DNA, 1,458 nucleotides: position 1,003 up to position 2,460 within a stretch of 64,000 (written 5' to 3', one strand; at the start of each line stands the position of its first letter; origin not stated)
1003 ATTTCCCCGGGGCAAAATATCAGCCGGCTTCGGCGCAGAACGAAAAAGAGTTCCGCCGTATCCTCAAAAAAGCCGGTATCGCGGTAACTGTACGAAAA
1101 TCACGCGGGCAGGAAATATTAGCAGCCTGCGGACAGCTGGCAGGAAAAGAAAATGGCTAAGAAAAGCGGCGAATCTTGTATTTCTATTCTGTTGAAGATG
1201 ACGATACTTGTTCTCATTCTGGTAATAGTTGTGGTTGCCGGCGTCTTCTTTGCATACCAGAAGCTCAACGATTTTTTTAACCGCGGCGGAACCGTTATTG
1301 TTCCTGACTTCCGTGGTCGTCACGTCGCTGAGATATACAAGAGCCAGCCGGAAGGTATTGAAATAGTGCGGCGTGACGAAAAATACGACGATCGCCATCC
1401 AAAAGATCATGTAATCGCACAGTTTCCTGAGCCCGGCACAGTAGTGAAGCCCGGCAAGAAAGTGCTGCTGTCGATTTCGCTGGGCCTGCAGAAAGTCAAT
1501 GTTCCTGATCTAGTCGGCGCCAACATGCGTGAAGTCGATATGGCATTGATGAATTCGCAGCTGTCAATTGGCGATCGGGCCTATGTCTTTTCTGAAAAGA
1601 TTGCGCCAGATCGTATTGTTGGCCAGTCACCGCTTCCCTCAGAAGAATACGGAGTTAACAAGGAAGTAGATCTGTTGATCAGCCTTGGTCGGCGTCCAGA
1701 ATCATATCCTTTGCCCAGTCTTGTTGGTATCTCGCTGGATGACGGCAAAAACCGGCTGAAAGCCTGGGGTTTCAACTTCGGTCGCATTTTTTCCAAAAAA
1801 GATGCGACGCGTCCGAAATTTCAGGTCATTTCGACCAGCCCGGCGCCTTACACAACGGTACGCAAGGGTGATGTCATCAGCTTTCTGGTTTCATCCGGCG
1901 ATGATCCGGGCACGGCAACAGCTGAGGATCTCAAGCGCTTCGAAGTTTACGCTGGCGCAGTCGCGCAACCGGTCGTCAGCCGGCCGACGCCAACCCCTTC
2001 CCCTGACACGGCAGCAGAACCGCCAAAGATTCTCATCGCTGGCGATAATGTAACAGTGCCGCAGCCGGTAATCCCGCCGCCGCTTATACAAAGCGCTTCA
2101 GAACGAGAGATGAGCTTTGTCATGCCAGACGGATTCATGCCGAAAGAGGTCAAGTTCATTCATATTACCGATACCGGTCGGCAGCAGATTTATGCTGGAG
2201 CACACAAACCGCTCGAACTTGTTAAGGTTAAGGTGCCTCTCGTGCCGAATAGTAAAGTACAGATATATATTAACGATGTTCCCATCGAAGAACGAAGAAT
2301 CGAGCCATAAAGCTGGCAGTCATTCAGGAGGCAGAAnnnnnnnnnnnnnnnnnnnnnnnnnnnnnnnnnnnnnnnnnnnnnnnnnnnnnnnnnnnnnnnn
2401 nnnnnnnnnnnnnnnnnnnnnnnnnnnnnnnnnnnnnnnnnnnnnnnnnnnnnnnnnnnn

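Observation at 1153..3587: PknB-like kinase split into a PASTA-TM protein and a tail-anchored pseudokinase, in reversed order, inside the conserved rlmN-...-rpe neighbourhood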

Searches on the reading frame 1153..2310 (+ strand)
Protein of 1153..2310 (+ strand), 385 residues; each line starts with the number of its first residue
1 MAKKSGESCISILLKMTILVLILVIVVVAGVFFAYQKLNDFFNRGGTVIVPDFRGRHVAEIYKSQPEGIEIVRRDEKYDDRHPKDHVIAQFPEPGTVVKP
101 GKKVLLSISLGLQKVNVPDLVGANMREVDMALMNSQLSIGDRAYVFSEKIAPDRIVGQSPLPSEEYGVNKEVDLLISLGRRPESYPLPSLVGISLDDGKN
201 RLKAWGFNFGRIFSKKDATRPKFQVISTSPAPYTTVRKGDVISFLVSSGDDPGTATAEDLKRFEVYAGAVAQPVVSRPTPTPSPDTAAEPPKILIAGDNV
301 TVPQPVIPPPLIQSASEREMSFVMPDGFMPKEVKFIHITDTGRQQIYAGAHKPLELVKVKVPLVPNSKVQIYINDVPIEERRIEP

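Call 4: search_protein_families(library=ncbifam, proteins=[window:1153-2310:+], max_evalue=1)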
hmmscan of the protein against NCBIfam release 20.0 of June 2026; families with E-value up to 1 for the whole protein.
window:1153-2310:+ (385 aa): 3 families
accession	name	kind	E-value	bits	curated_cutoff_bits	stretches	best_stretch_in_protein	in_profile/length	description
NF033483.0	PknB_PASTA_kin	equivalog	1.2e-32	113.7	450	1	16-247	334-563/563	Stk1 family PASTA domain-containing Ser/Thr kinase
TIGR02214.1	spoVD_pbp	equivalog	0.034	12.5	688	1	42-106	574-632/636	stage V sporulation protein D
NF038356.1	actino_DLW39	hypoth_equivalog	0.11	12.3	24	1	21-39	3-21/38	DLW-39 family protein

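Call 5: search_protein_families(library=pfam, proteins=[window:1153-2310:+], max_evalue=1)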
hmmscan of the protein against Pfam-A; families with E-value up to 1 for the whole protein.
window:1153-2310:+ (385 aa): 2 families
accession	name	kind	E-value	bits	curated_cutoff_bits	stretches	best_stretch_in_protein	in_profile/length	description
PF03793.24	PASTA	-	2.2e-26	92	23.2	3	48-109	1-63/64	PASTA domain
PF15122.11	TMEM206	-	0.2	11.3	27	0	8-43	6-40/296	TMEM206 protein family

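Call 8: search_solved_structures(query=window:1153-2310:+, max_evalue=0.001, show_alignments=2)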
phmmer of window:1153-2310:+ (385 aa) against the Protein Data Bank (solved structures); distinct sequences matched with E-value up to 0.001: 7.
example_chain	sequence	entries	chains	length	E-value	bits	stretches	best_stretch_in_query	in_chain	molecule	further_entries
2kui_A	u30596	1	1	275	1.2e-13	54.5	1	48-250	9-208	Serine/threonine-protein kinase pknB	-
3py9_A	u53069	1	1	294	4.4e-08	36.2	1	116-227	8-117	Protein kinase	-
3m9g_A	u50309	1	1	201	1.3e-07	34.6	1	117-230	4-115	Protein kinase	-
2kud_A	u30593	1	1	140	1.6e-05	27.7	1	48-162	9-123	Serine/threonine-protein kinase pknB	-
5e10_A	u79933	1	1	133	2.1e-05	27.4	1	48-163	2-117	Serine/threonine-protein kinase PknB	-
5e12_A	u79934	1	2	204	0.00017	24.4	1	153-250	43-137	Serine/threonine-protein kinase PknB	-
2kue_A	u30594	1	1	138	0.00067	22.4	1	153-247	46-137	Serine/threonine-protein kinase pknB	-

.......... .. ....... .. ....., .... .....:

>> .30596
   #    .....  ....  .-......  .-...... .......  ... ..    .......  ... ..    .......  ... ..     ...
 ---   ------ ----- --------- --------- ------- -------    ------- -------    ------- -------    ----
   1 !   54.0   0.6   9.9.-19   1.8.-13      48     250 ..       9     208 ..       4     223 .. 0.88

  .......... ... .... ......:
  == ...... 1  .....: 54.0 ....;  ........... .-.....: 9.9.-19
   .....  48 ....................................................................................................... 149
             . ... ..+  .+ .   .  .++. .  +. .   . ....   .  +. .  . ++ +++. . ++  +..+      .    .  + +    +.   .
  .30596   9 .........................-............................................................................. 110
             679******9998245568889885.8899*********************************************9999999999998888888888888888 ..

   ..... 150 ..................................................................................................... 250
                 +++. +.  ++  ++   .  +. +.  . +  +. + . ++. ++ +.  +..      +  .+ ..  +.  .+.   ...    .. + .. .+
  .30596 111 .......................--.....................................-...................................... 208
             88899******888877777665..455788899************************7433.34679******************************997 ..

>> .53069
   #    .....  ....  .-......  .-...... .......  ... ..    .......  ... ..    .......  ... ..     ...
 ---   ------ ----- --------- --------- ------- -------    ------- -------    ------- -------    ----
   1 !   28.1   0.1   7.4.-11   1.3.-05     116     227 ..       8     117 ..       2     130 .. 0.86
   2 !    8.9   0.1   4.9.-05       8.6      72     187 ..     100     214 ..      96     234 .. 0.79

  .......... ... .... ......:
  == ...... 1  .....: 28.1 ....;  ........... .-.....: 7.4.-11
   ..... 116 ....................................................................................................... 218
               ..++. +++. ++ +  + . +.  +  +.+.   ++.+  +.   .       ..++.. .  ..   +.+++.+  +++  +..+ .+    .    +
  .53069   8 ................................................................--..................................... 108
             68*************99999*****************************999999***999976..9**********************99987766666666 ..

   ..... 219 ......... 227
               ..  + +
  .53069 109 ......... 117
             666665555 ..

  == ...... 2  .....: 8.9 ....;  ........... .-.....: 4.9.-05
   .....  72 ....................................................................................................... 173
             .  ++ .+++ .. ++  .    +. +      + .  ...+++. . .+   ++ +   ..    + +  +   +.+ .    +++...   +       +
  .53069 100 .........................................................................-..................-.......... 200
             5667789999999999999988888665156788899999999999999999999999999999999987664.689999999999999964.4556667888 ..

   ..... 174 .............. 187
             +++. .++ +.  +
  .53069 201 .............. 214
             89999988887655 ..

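Call 17: find_homologous_proteins(query=window:1153-2310:+, max_evalue=0.00001)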
Query window:1153-2310:+ (385 aa): 173 proteins with E <= 0.00001 among 6784 candidates; the best 120 are listed.
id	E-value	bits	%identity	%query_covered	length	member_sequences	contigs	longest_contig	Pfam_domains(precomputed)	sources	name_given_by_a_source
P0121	8.5e-251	850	100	100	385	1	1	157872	PF03793.25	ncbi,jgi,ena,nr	ncbi:MAG: hypothetical protein CVV42_06455 [Candidatus Riflebacteria bacterium HGW-Riflebacteria-2]|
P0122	4.1e-235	798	92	100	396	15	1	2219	PF03793.25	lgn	-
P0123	5.2e-233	791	91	100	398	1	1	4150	PF03793.25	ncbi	-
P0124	4.0e-228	775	91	100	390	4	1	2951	PF03793.25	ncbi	-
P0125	6.2e-226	768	89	100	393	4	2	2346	PF03793.25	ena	-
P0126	6.8e-221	751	87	100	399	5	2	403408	PF03793.25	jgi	jgi:serine/threonine-protein kinase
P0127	1.6e-219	747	86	100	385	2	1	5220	PF03793.25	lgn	-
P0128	1.9e-219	747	87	100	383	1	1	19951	PF03793.25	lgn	-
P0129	4.2e-219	746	88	100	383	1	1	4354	PF03793.25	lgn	-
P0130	6.1e-219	745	87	100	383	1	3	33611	PF03793.25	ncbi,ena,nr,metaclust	ncbi:MAG: hypothetical protein A2W80_10860 [Candidatus Riflebacteria bacterium GWC2_50_8]|nr:MAG: hy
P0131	2.8e-218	743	88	100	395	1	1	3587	PF03793.25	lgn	-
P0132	1.7e-209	714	83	100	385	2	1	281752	PF03793.25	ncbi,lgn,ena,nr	ncbi:MAG: PASTA domain-containing protein [Candidatus Riflebacteria bacterium]|nr:PASTA domain-conta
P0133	5.3e-207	706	82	100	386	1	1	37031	PF03793.25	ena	-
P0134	4.9e-189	647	75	100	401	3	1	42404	PF03793.25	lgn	-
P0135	2.0e-188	645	73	100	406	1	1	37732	PF03793.25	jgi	-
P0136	1.8e-180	618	72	100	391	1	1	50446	PF03793.25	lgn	-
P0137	9.4e-179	613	72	100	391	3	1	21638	PF03793.25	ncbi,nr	ncbi:MAG: PASTA domain-containing protein [Erysipelotrichia bacterium]|nr:PASTA domain-containing pr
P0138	1.7e-178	612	70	100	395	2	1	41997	PF03793.25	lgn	-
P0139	6.7e-178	610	70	100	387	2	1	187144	PF03793.25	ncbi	ncbi:MAG: hypothetical protein Kow0029_04850 [Candidatus Rifleibacteriota bacterium]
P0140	1.1e-177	609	70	100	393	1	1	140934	PF03793.25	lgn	-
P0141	2.1e-176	605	68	100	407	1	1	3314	PF03793.25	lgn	-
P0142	2.6e-176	605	69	100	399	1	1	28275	PF03793.25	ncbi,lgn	-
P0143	4.2e-176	604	70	100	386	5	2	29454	PF03793.25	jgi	jgi:beta-lactam-binding protein with PASTA domain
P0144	7.4e-176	603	69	100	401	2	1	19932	PF03793.25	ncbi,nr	ncbi:MAG: PASTA domain-containing protein [Candidatus Riflebacteria bacterium]|nr:PASTA domain-conta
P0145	1.1e-175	603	67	100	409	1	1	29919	PF03793.25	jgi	jgi:serine/threonine-protein kinase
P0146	1.8e-175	602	68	100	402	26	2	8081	PF03793.25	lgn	-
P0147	4.2e-175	601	66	100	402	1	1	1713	PF03793.25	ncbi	-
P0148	5.1e-175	600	67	100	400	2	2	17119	PF03793.25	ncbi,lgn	-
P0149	8.7e-175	600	68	100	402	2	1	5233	PF03793.25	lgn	-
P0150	1.2e-174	599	68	100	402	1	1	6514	PF03793.25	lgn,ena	-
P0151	1.3e-174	599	66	100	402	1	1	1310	PF03793.25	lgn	-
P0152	2.2e-174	598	68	100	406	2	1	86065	PF03793.25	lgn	-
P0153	3.0e-174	598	67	100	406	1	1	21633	PF03793.25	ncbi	-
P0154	7.1e-174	597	70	100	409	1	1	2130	PF03793.25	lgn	-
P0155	7.5e-174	597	67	100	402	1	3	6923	PF03793.25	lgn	-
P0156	1.8e-173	595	66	100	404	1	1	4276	PF03793.25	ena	-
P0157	1.5e-172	592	67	100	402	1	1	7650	PF03793.25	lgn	-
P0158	2.3e-172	592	66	100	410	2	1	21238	PF03793.25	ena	-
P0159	1.4e-170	586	67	100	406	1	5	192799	PF03793.25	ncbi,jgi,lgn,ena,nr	ncbi:MAG TPA: PASTA domain-containing protein [Candidatus Rifleibacterium sp.]|nr:PASTA domain-conta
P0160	9.0e-170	583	65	100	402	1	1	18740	PF03793.25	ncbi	ncbi:MAG: PASTA domain-containing protein [Candidatus Riflebacteria bacterium]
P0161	2.1e-169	582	68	100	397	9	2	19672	PF03793.25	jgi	jgi:serine/threonine-protein kinase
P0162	3.5e-169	581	70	96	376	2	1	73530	PF03793.25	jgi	jgi:beta-lactam-binding protein with PASTA domain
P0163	7.7e-169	580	65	100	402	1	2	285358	PF03793.25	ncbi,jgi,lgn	-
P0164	1.1e-168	580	69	96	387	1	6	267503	PF03793.25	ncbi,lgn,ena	-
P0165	1.7e-168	579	66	100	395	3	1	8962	PF03793.25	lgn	-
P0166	5.1e-168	577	65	100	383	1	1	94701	PF03793.25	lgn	-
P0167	8.0e-168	577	67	96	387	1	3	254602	PF03793.25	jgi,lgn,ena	-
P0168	1.9e-167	576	66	100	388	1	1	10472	PF03793.25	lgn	-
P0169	4.7e-167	574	68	96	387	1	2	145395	PF03793.25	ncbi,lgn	-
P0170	1.7e-165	569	64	100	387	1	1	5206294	PF03793.25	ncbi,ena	-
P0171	2.4e-165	569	68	95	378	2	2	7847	PF03793.25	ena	-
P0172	3.5e-165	568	64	100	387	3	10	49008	PF03793.25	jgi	jgi:serine/threonine-protein kinase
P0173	1.8e-164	566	67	95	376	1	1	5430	PF03793.25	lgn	-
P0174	2.4e-164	565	64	100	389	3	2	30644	PF03793.25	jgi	jgi:beta-lactam-binding protein with PASTA domain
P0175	3.0e-164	565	68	95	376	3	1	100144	PF03793.25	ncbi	-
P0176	1.1e-163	563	68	96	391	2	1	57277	PF03793.25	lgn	-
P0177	1.7e-163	563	67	100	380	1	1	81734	PF03793.25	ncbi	ncbi:MAG: PASTA domain-containing protein [Candidatus Rifleibacteriota bacterium]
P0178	2.0e-162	559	66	100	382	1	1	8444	PF03793.25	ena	-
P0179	1.4e-161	556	66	95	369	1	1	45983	PF03793.25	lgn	-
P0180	2.2e-159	549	66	95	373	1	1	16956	PF03793.25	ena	-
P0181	1.6e-157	543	63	100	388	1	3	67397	PF03793.25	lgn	-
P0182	3.0e-156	539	61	100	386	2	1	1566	PF03793.25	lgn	-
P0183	1.9e-154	533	65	94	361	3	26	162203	PF03793.25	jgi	jgi:beta-lactam-binding protein with PASTA domain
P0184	2.5e-151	522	60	99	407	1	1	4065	PF03793.25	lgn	-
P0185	6.1e-151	521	59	99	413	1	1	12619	PF03793.25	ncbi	-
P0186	9.4e-151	521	60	99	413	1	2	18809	PF03793.25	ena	-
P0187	1.2e-150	520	60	99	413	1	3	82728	PF03793.25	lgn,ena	-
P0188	2.7e-150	519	59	99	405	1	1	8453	PF03793.25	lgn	-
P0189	3.1e-150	519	58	99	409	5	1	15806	PF03793.25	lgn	-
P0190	4.7e-150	518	59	99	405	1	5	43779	PF03793.25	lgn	-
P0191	8.9e-150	517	60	99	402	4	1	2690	PF03793.25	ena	-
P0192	9.9e-150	517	59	99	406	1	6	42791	PF03793.25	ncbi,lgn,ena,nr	ncbi:MAG: PASTA domain-containing protein [Candidatus Riflebacteria bacterium]|nr:PASTA domain-conta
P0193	1.0e-149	517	58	99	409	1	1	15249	PF03793.25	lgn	-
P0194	1.2e-149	517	59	99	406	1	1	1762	PF03793.25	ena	-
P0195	1.3e-149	517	59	99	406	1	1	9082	PF03793.25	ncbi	-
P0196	1.6e-149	517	58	99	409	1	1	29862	PF03793.25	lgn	-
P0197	2.0e-149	516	60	99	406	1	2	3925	PF03793.25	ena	-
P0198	2.0e-149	516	59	99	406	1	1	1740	PF03793.25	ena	-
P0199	2.2e-149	516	57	100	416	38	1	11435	PF03793.25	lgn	-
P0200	3.6e-149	515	59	99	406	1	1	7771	PF03793.25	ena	-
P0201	3.7e-149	515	59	99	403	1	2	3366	PF03793.25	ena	-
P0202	6.6e-149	515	59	99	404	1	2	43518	PF03793.25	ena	-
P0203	2.8e-148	512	60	99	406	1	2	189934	PF03793.25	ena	-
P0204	3.9e-148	512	59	99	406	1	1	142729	PF03793.25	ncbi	-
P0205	5.2e-148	512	58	99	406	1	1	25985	PF03793.25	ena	-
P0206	7.3e-148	511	59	99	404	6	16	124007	PF03793.25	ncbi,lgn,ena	-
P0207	8.6e-148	511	60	99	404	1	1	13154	PF03793.25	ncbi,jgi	jgi:serine/threonine-protein kinase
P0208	1.1e-147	511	59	100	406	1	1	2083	PF03793.25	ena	-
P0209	1.5e-147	510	59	100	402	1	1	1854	PF03793.25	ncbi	-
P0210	4.4e-147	509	57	99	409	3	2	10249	PF03793.25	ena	-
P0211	1.0e-146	507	58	99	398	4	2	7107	PF03793.25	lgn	-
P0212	1.5e-146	507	59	99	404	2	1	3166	PF03793.25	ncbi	-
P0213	2.0e-146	506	58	99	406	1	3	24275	PF03793.25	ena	-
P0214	2.5e-146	506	59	99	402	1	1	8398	PF03793.25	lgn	-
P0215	8.5e-146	504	57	99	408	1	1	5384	PF03793.25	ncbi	-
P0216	9.5e-146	504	60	97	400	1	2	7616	PF03793.25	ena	-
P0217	1.4e-145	504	60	97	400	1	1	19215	PF03793.25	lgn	-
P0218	2.1e-145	503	59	97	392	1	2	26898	PF03793.25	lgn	-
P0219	2.6e-145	503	59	97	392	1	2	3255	PF03793.25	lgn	-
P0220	3.6e-145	502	58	99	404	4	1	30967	PF03793.25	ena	-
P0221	6.7e-145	501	58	97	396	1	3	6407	PF03793.25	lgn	-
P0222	7.0e-145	501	59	97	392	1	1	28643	PF03793.25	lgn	-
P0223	8.4e-145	501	57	99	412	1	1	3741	PF03793.25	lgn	-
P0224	1.2e-144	500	58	97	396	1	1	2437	PF03793.25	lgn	-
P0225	2.6e-144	499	58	97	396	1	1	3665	PF03793.25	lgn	-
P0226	6.2e-143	495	58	97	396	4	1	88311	PF03793.25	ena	-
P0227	1.6e-142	494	57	99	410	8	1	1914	PF03793.25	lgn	-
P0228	1.6e-141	490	58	99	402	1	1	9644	PF03793.25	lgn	-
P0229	7.0e-141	488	54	99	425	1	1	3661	PF03793.25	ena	-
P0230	2.4e-139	483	59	97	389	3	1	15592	PF03793.25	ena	-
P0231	2.5e-139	483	50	100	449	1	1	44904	PF03793.25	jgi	jgi:beta-lactam-binding protein with PASTA domain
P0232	2.8e-139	483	56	99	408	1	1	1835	PF03793.25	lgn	-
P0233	1.0e-138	481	55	99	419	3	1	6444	PF03793.25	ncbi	-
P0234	3.6e-137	476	56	97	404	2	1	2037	PF03793.25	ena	-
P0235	8.6e-137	475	51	100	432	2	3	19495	PF03793.25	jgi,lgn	jgi:beta-lactam-binding protein with PASTA domain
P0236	1.3e-136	474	55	99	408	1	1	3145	PF03793.25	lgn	-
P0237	4.1e-133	463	56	96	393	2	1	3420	PF03793.25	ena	-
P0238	2.3e-132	460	52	99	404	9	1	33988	PF03793.25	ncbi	-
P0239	1.2e-127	445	57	92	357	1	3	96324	PF03793.25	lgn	-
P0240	7.4e-125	435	61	69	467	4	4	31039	PF03793.25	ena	-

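Call 32: predict_structure(alignment_id=A4)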
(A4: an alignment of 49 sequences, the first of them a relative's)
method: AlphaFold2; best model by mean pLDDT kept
length: 385 residues; sequences in the alignment: 49
mean_pLDDT: 81.0   pTM: 0.43
mean pLDDT of the five models: 81.0, 79.0, 76.3, 72.1, 68.4
residues with pLDDT >= 90: 171; 70-90: 147; 50-70: 15; < 50: 52
segments of 3 or more residues with pLDDT < 50: 1-4, 267-314
pLDDT, mean of each block of 10 residues (from residue 1): 56 89 94 83 72 90 86 89 91 86 91 91 93 93 93 94 88 94 89 93 92 90 92 90 93 88 58 34 34 35 38 59 85 90 89 89 84 89 73
secondary structure, 60 per line:
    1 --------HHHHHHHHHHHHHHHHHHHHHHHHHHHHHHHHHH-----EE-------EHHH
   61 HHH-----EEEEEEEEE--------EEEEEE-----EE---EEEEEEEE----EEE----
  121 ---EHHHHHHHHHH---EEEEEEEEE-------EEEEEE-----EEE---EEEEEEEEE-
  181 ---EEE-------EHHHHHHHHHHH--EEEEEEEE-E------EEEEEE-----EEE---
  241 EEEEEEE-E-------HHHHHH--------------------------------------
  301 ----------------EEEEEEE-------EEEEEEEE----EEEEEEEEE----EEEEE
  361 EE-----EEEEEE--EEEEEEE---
elements in order: H9-42 H58-63 E69-77 E86-91 E102-109 E114-116 H125-134 E138-146 E154-159 E165-167 E171-179 E184-186 H195-205 E208-215 E224-229 E235-237 E241-247 H257-262 E317-323 E331-338 E343-351 E356-362 E368-373 E376-382

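Call 48: fold_search(model_id=the predicted structure, library=pdb)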
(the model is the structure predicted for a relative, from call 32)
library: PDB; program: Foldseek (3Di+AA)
matches with E <= 10: 1150; with E <= 0.001: 14
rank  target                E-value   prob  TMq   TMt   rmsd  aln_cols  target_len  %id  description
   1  3py9                  2.8e-17  1.00  0.32  0.42  20.4       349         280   16  X-ray structural studies of the entire extra-cellular region of the Ser/Thr kinase PrkC from Staphylococcus aureus (released 2011-01-19)
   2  3m9g                  2.1e-12  1.00  0.28  0.48   9.3       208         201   24  Crystal structure of the three-PASTA-domain of a Ser/Thr kinase from Staphylococcus aureus (released 2010-11-03)
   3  2kui_MODEL_1_A        9.9e-11  1.00  0.25  0.33   9.8       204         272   27  NMR structure of the PASTA domain of Mycobacterium tuberculosis of PknB (released 2010-04-14)
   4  5e12_A                7.8e-10  1.00  0.30  0.53   9.8       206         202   18  Crystal Structure of PASTA Domains 2, 3 and 4 of Mycobacterium tuberculosis Protein Kinase B (released 2016-09-14)
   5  5e12_B                1.6e-09  1.00  0.29  0.55   9.8       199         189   18  Crystal Structure of PASTA Domains 2, 3 and 4 of Mycobacterium tuberculosis Protein Kinase B (released 2016-09-14)
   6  5e10                  2.3e-08  1.00  0.20  0.49   7.2       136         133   24  Crystal Structure of PASTA Domains 1 and 2 of Mycobacterium tuberculosis Protein Kinase B (released 2016-09-14)
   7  2kuf_MODEL_1_A        8.9e-06  1.00  0.17  0.40   9.9       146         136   20  NMR structure of the PASTA domain 3 and 4 of Mycobacterium tuberculosis of PknB (released 2010-04-14)
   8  2kud_MODEL_1_A        1.0e-05  1.00  0.26  0.57   4.9       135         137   25  NMR structure of the PASTA domain 1 and 2 of Mycobacterium tuberculosis of PknB (released 2010-04-14)
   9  7o4c_A                2.8e-05  1.00  0.14  0.41  18.6       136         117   16  Crystal structure of PASTA domains of the Penicillin-Binding Protein 1 (PBP1) from Staphylococcus aureus (released 2021-11-03)
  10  7o61_A                4.6e-05  1.00  0.14  0.41  18.4       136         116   15  Crystal structure of the C-terminal PASTA domains of Staphylococcus aureus PBP1 (released 2022-04-20)
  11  2kue_MODEL_1_A        4.8e-05  1.00  0.25  0.55   5.1       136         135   23  NMR structure of the PASTA domain 2 and 3 of Mycobacterium tuberculosis of PknB (released 2010-04-14)
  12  5u47                  2.3e-04  1.00  0.13  0.08  18.8       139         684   15  1.95 Angstrom Resolution Crystal Structure of Penicillin Binding Protein 2X from Streptococcus thermophilus (released 2016-12-28)
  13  5oau                  4.0e-04  1.00  0.13  0.08  18.9       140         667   12  Penicillin-Binding Protein 2X (PBP2X) from Streptococcus pneumoniae (released 2018-05-30)
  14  1k25_C                7.6e-04  1.00  0.13  0.10  18.6       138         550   14  PBP2x from a Highly Penicillin-resistant Streptococcus pneumoniae Clinical Isolate (released 2001-10-31)
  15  2z2l_C                1.0e-03  1.00  0.14  0.38  18.8       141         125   13  Penicillin-Binding Protein 2X (PBP2X) from Streptococcus pneumoniae (released 2007-09-04)
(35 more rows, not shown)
